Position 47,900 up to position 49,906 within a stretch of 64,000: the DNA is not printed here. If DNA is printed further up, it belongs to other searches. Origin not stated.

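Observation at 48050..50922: Secreted sugar-binding protein fused to a CBM6-like module, next to a GH76 mannanase and a LacI regulator, with no adjacent permeases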

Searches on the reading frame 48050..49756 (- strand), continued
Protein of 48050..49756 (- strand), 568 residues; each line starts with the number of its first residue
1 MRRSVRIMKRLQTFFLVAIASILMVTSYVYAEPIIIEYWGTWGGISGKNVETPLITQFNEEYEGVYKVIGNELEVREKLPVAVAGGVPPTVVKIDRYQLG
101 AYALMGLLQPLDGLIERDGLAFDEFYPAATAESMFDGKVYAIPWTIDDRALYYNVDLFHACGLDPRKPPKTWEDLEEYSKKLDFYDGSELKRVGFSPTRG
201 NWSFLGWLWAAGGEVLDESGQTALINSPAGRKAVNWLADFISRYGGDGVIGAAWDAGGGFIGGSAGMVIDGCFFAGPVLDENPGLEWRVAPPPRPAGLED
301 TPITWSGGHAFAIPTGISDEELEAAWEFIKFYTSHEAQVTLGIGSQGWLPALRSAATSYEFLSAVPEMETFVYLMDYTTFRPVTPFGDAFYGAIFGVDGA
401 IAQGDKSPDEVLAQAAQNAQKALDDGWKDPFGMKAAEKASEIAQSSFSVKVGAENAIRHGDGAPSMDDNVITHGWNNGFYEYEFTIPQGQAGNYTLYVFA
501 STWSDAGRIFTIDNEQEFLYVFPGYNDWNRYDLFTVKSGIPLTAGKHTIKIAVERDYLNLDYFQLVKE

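Call 40: fold_search(model_id=the predicted structure, library=pdb)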
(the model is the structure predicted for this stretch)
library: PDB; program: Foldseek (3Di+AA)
matches with E <= 10: 1801; with E <= 0.001: 1047
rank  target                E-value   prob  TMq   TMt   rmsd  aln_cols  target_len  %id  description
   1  4r9g_A                2.3e-26  1.00  0.59  0.82   3.1       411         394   22  CpMnBP1 with Mannotriose Bound (released 2014-10-29)
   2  4r9f_A                5.9e-26  1.00  0.60  0.82   3.3       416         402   21  CpMnBP1 with Mannobiose Bound (released 2014-10-29)
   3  9xf5_A                8.4e-25  1.00  0.58  0.83   3.5       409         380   23  Cycloisomaltooligosaccharide binding protein in complex with cycloisomaltooctaose (released 2026-03-25)
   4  5ci5_B                9.3e-25  1.00  0.57  0.79   4.6       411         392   22  Crystal Structure of an ABC transporter Solute Binding Protein from Thermotoga Lettingae TMO (Tlet_1705, TARGET EFI-51 (released 2015-07-22)
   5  7bvt_A                1.7e-24  1.00  0.58  0.81   4.0       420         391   24  Crystal structure of cyclic alpha-maltosyl-1,6-maltose binding protein from Arthrobacter globiformis (released 2020-12-02)
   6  9xfu_A                1.8e-24  1.00  0.57  0.80   3.7       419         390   23  Cycloisomaltooligosaccharide binding protein in complex with isomaltoheptaose (released 2026-03-25)
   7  8art_B                3.0e-24  1.00  0.57  0.80   4.3       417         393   22  ABC transporter binding protein MalE from Streptomyces scabiei in complex with maltose (released 2023-08-30)
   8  5ci5_A                6.4e-24  1.00  0.58  0.80   4.7       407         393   23  Crystal Structure of an ABC transporter Solute Binding Protein from Thermotoga Lettingae TMO (Tlet_1705, TARGET EFI-51 (released 2015-07-22)
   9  5f7v_A                1.7e-23  1.00  0.58  0.82   3.7       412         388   21  ABC substrate-binding protein Lmo0181 from Listeria monocytogenes in complex with cycloalternan (released 2016-09-07)
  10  3jzj_A                2.7e-23  1.00  0.58  0.81   3.7       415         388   23  Crystal structures of the GacH receptor of Streptomyces glaucescens GLA.O in the unliganded form and in complex with a (released 2010-02-16)
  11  8art_A                2.7e-23  1.00  0.57  0.80   4.1       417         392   22  ABC transporter binding protein MalE from Streptomyces scabiei in complex with maltose (released 2023-08-30)
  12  4rjz                  3.3e-23  1.00  0.56  0.80   4.0       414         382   23  Crystal structure of ATU4361 sugar transporter from Agrobacterium fabrum C58, target EFI-510558, an open conformation (released 2014-11-05)
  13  3k01                  4.2e-23  1.00  0.59  0.83   3.6       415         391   23  Crystal structures of the GacH receptor of Streptomyces glaucescens GLA.O in the unliganded form and in complex with aca (released 2010-02-16)
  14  6dtr                  4.9e-23  1.00  0.59  0.81   3.5       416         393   24  Apo T. maritima MalE3 (released 2018-09-19)
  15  6ffl_A                6.8e-23  1.00  0.55  0.77   4.4       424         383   22  Maltose/maltodextrin-binding domain MalE from Bdellovibrio bacteriovorus bound to maltotriose (released 2018-01-24)
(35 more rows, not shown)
